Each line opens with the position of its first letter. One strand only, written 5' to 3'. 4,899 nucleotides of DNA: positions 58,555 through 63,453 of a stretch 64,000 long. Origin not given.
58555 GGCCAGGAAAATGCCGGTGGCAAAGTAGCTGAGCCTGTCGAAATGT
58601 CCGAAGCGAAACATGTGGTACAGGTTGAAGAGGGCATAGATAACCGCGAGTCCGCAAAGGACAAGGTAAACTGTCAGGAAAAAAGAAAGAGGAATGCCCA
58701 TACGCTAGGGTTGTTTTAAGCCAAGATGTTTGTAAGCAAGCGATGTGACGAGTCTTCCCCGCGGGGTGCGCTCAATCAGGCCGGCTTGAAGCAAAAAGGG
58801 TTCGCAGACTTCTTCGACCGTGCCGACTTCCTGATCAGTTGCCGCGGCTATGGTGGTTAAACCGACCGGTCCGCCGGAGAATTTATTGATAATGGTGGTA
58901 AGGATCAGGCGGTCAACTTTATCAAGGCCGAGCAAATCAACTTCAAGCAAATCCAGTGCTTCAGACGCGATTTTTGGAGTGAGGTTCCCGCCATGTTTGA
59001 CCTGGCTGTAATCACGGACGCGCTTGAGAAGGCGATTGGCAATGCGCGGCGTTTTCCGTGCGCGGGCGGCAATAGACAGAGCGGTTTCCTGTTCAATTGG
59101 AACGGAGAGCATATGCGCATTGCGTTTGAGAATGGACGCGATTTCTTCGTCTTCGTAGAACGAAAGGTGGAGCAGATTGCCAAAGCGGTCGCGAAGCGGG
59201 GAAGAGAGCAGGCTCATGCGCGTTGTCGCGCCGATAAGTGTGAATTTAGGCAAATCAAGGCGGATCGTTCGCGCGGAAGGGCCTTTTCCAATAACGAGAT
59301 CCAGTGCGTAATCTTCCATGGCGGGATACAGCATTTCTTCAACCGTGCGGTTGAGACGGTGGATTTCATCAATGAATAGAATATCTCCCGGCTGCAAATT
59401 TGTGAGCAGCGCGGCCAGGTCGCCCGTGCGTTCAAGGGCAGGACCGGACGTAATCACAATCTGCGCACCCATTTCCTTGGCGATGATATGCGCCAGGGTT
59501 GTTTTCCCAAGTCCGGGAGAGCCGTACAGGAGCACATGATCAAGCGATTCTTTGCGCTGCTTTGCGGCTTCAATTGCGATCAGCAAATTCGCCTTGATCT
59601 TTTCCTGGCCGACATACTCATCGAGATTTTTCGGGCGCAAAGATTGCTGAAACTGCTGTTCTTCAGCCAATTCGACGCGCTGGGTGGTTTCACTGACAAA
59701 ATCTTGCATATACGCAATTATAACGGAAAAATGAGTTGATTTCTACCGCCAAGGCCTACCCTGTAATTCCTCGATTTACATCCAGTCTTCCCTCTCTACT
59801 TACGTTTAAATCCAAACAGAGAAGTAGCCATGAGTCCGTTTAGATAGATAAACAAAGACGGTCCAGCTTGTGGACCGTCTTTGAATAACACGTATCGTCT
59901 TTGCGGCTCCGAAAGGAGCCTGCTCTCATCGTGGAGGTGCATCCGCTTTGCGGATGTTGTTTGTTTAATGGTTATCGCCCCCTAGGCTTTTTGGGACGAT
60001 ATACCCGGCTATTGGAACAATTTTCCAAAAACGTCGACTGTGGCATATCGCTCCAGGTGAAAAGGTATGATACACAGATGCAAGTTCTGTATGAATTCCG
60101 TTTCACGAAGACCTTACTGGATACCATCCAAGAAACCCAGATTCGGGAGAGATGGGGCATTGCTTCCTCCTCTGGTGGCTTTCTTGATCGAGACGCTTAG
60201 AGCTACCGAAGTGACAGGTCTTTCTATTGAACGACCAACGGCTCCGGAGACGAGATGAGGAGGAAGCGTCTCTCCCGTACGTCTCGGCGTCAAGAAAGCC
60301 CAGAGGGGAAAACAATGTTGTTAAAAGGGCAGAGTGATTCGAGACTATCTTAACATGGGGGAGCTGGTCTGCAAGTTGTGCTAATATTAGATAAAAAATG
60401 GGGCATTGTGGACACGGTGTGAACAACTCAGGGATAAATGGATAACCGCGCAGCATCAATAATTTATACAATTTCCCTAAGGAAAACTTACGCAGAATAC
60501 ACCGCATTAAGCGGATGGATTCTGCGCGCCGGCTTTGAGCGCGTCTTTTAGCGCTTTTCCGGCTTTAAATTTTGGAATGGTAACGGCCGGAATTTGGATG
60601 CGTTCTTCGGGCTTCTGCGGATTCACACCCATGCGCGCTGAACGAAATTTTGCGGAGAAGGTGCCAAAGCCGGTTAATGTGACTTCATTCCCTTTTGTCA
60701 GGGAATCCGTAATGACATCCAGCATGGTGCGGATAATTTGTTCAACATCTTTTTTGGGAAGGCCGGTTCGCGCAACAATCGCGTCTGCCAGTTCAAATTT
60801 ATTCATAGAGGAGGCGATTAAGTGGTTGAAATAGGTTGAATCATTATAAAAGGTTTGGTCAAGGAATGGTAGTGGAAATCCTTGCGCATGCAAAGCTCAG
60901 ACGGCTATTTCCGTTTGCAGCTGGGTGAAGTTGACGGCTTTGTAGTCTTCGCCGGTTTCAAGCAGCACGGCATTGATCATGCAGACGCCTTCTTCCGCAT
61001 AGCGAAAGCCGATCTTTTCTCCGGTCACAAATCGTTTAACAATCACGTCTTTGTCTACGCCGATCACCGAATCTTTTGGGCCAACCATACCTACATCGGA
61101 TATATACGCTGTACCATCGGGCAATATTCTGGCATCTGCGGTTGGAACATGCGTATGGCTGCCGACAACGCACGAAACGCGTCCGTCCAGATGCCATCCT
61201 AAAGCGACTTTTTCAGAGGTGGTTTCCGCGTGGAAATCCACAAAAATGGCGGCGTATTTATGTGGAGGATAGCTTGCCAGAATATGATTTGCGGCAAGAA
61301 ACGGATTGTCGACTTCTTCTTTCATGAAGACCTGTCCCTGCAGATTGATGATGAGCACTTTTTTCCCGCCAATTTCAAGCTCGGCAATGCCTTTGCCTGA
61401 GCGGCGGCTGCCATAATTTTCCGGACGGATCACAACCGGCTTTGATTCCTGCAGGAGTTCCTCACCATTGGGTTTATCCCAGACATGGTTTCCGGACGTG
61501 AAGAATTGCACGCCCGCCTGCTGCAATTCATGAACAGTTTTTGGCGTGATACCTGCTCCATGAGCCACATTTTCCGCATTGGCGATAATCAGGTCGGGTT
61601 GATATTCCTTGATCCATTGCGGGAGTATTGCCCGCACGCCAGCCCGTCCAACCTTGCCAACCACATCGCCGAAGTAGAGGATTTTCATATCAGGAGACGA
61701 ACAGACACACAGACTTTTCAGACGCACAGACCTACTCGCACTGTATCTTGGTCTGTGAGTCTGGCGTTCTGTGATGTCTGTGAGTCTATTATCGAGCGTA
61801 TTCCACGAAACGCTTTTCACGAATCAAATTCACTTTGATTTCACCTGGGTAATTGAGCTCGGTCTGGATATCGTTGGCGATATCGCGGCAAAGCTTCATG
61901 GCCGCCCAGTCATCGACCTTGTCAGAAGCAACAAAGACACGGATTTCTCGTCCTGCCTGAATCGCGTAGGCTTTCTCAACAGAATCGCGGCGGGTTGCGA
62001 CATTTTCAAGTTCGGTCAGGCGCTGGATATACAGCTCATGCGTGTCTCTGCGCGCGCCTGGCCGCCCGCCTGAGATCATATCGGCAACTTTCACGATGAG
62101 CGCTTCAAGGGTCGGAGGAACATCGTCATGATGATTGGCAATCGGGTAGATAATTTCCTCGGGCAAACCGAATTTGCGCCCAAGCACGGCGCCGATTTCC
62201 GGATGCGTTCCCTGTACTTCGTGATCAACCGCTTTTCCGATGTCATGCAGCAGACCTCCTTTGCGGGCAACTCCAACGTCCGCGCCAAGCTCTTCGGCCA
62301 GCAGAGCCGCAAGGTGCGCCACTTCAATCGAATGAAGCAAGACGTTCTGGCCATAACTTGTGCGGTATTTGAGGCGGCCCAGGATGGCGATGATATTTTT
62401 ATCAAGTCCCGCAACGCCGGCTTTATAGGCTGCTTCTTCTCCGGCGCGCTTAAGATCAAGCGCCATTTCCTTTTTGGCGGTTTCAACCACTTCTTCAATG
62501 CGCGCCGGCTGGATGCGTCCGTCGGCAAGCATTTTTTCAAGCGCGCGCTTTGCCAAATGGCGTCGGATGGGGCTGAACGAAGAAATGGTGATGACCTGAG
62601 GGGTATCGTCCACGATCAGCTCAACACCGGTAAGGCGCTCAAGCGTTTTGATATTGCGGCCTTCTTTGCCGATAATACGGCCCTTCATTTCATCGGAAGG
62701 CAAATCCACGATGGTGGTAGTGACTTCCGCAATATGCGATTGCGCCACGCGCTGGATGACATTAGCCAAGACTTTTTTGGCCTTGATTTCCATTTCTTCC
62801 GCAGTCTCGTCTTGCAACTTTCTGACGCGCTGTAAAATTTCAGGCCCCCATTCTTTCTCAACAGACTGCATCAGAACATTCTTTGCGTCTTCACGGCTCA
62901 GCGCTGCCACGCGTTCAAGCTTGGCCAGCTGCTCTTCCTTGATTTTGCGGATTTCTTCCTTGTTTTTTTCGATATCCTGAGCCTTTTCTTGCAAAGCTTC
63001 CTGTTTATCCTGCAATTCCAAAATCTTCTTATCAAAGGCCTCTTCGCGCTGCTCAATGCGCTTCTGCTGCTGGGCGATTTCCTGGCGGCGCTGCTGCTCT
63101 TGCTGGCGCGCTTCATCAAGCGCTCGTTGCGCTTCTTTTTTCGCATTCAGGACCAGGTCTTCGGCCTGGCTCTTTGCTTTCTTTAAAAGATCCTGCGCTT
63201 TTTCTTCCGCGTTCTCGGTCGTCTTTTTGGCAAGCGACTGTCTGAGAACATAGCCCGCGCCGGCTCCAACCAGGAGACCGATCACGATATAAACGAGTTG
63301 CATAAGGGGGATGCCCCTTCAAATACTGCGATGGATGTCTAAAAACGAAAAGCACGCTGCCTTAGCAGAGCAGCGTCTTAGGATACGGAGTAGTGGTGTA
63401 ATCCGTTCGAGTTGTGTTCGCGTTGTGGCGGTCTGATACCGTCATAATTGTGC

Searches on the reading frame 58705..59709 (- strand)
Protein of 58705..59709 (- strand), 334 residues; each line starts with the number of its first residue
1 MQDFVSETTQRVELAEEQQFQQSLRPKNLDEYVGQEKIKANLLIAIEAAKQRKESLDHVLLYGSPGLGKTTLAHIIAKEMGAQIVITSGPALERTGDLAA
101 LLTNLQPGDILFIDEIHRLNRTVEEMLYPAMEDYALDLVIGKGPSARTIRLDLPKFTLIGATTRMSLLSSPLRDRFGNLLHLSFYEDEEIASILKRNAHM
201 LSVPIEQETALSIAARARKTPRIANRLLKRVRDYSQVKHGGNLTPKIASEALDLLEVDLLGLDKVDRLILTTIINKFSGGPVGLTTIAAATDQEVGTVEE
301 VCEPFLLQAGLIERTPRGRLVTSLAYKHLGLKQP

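Call 77: search_protein_families(library=pfam, proteins=[window:58705-59709:-], max_evalue=0.001)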
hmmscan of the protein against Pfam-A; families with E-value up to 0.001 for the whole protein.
window:58705-59709:- (334 aa): 14 families
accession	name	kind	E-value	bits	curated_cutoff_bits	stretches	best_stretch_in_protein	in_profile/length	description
PF05496.18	RuvB_N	-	1.2e-80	269.3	27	1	24-182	1-159/159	Holliday junction DNA helicase RuvB P-loop domain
PF17864.7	AAA_lid_4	-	7.9e-27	93.3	27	1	185-258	1-74/74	RuvB AAA lid domain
PF00004.35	AAA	-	1.2e-22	81.2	21.2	1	59-181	1-128/131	ATPase family associated with various cellular activities (AAA)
PF05491.19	RuvB_C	-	1.5e-22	79.7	24.7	1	260-329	2-71/72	RuvB C-terminal winged helix domain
PF07728.20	AAA_5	-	1.1e-09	38.9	22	1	58-176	1-139/139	AAA domain (dynein-related subfamily)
PF06068.19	TIP49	-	2.8e-06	27.2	23.8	1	30-87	24-81/347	TIP49 P-loop domain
PF05673.19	DUF815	-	7.2e-06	25.8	23.8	1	24-115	22-115/249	Protein of unknown function (DUF815)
PF13191.12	AAA_16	-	1.5e-05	26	32.6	1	33-92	3-61/167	AAA ATPase domain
PF00493.29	MCM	-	8.1e-05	22.3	23.3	0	13-102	7-102/224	MCM P-loop domain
PF01078.27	Mg_chelatase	-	9.5e-05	22.3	20.3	0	30-77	3-43/207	Magnesium chelatase, subunit ChlI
PF20720.3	nSTAND3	-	0.00025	21.2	27.2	1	46-82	7-43/155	Novel STAND NTPase 3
PF00308.24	Bac_DnaA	-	0.00055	20.6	23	0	32-80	10-58/162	Bacterial DnaA ATPAse domain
PF00158.32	Sigma54_activat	-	0.00061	20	20.2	0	45-79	11-45/168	Sigma-54 interaction domain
PF07726.17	AAA_3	-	0.0009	19.6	27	0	58-84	1-27/131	ATPase family associated with various cellular activities (AAA)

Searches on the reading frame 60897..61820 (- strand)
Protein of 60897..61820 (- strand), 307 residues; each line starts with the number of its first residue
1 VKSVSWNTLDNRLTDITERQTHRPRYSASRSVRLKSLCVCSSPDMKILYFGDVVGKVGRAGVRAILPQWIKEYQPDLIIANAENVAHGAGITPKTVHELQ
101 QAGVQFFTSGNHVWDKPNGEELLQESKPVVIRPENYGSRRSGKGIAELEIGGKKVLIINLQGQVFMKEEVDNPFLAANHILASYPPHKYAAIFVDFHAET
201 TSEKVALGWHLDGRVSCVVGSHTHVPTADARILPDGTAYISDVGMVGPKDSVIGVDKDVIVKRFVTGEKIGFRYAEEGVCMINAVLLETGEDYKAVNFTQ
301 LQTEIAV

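Call 77: search_protein_families(library=pfam, proteins=[window:60897-61820:-], max_evalue=0.001)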
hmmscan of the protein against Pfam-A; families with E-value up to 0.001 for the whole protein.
window:60897-61820:- (307 aa): 2 families
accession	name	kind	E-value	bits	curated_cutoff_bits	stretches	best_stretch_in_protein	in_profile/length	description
PF13277.11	YmdB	-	1.4e-90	303.4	27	1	48-297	1-249/253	YmdB-like protein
PF00149.33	Metallophos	-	1.3e-06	29.5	21.5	1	45-226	1-191/191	Calcineurin-like phosphoesterase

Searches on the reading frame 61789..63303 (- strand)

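Call 77: search_protein_families(library=pfam, proteins=[window:61789-63303:-], max_evalue=0.001)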
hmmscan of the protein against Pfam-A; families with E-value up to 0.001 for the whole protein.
window:61789-63303:- (504 aa): 4 families
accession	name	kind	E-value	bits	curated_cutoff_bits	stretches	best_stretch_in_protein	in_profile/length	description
PF12072.13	RNase_Y_N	-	1.2e-34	119.9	32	1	2-189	2-200/201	RNase Y N-terminal region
PF01966.28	HD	-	1.2e-18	68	22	1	323-410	3-113/116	HD domain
PF00013.35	KH_1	-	6.2e-09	35.9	21.5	1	198-256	3-65/66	KH domain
PF08668.18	HDOD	-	1.8e-07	31.3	22.9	0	321-359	95-134/196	HDOD domain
